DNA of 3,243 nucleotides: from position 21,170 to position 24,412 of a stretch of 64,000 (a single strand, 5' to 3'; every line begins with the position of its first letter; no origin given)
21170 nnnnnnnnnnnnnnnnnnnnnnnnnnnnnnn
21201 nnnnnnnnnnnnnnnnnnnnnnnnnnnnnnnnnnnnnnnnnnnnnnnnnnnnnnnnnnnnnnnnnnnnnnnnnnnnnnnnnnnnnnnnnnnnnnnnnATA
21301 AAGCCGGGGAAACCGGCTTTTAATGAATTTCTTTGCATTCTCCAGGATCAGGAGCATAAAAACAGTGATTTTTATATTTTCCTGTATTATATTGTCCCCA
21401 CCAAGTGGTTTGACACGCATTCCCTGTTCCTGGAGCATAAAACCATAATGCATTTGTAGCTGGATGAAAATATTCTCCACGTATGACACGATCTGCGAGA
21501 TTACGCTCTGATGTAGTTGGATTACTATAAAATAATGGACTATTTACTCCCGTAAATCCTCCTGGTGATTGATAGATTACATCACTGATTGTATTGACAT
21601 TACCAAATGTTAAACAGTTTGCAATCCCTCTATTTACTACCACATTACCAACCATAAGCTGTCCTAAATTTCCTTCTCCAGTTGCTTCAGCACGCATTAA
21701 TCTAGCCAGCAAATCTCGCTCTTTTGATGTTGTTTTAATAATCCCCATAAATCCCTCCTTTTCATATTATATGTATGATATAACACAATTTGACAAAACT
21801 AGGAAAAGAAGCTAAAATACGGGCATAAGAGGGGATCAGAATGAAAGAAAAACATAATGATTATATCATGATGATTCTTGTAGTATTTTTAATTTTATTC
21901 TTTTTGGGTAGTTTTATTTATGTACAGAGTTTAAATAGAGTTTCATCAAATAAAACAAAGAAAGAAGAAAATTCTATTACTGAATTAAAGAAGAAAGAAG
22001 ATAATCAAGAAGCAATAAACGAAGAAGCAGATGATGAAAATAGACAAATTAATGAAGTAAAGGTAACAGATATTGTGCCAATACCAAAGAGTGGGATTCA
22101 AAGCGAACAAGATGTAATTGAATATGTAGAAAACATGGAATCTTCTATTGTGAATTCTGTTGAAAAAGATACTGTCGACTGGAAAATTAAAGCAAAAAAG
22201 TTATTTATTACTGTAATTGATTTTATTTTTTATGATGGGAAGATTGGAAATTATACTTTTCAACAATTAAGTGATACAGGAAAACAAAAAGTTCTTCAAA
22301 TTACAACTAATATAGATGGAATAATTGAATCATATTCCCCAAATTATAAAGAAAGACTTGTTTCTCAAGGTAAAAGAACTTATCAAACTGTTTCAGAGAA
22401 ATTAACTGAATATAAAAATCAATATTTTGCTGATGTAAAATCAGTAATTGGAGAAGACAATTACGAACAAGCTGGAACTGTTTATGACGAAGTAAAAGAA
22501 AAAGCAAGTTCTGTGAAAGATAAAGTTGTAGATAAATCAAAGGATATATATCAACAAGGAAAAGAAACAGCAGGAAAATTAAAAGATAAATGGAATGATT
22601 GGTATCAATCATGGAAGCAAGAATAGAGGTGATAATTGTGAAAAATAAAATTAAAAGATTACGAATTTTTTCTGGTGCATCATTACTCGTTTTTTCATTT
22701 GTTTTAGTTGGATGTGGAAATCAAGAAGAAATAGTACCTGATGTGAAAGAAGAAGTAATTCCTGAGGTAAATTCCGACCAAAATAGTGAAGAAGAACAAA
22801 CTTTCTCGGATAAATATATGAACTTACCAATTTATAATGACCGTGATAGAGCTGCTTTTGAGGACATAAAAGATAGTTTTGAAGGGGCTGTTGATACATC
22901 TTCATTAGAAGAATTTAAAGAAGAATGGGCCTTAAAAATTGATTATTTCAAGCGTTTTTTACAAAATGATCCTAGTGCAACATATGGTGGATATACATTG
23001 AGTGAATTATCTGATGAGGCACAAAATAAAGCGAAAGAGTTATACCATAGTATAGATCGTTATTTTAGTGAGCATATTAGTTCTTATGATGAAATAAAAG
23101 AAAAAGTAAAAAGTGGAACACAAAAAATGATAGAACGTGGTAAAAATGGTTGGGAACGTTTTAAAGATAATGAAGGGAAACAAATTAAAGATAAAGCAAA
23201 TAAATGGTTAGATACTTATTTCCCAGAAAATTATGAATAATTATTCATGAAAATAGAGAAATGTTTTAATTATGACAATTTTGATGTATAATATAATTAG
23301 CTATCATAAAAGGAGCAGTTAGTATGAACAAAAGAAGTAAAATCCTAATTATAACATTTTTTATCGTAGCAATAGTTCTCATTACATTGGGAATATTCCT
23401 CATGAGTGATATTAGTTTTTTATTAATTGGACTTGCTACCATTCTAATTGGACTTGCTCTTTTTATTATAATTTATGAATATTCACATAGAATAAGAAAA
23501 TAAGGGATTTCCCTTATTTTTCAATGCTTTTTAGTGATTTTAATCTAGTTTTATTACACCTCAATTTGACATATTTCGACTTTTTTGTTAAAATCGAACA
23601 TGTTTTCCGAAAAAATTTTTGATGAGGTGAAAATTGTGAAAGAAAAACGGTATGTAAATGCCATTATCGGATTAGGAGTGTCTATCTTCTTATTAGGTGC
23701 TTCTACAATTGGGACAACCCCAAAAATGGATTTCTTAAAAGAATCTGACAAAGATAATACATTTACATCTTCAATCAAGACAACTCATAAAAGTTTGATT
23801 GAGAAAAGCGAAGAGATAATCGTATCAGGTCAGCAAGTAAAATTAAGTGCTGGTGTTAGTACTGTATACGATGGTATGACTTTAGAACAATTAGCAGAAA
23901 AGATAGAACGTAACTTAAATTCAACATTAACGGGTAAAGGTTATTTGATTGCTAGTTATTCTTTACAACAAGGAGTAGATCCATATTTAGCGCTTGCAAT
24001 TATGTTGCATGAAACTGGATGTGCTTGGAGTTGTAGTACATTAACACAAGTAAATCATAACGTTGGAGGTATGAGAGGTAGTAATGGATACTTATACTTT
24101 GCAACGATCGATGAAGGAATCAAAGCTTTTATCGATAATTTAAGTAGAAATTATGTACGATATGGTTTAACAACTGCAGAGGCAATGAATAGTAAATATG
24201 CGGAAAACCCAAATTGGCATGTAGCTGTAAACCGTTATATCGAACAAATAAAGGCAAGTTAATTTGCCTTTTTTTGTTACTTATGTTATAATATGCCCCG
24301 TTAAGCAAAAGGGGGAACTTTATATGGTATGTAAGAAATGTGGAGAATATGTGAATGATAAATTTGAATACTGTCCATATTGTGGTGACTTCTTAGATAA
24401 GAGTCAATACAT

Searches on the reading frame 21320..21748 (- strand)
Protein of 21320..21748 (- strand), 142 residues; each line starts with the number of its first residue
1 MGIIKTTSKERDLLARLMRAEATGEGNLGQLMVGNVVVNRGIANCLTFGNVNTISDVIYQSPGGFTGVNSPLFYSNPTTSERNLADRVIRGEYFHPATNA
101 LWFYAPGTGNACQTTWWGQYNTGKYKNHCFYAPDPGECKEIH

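Call 62: search_protein_families(library=pfam, proteins=[window:21320-21748:-], max_evalue=0.001)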
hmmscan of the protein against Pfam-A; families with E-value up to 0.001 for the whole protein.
window:21320-21748:- (142 aa): 1 family
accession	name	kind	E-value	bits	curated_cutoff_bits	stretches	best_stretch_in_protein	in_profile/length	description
PF07486.17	Hydrolase_2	-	1.6e-18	67.6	27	1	24-131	1-100/100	Cell Wall Hydrolase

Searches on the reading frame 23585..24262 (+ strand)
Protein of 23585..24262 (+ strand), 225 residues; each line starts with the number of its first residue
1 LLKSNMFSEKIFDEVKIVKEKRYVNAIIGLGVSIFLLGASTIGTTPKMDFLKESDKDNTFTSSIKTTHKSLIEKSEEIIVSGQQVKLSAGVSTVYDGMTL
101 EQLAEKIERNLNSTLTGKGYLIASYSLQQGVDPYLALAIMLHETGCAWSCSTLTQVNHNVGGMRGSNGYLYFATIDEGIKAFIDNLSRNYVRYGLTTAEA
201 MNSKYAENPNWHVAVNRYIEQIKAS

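Call 62: search_protein_families(library=pfam, proteins=[window:23585-24262:+], max_evalue=0.001)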
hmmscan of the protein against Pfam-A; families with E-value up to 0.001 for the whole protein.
window:23585-24262:+ (225 aa): 1 family
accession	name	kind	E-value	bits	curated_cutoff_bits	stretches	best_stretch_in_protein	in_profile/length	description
PF01832.25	Glucosaminidase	-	4.9e-08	34.1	30.2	1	126-223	8-122/123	Mannosyl-glycoprotein endo-beta-N-acetylglucosaminidase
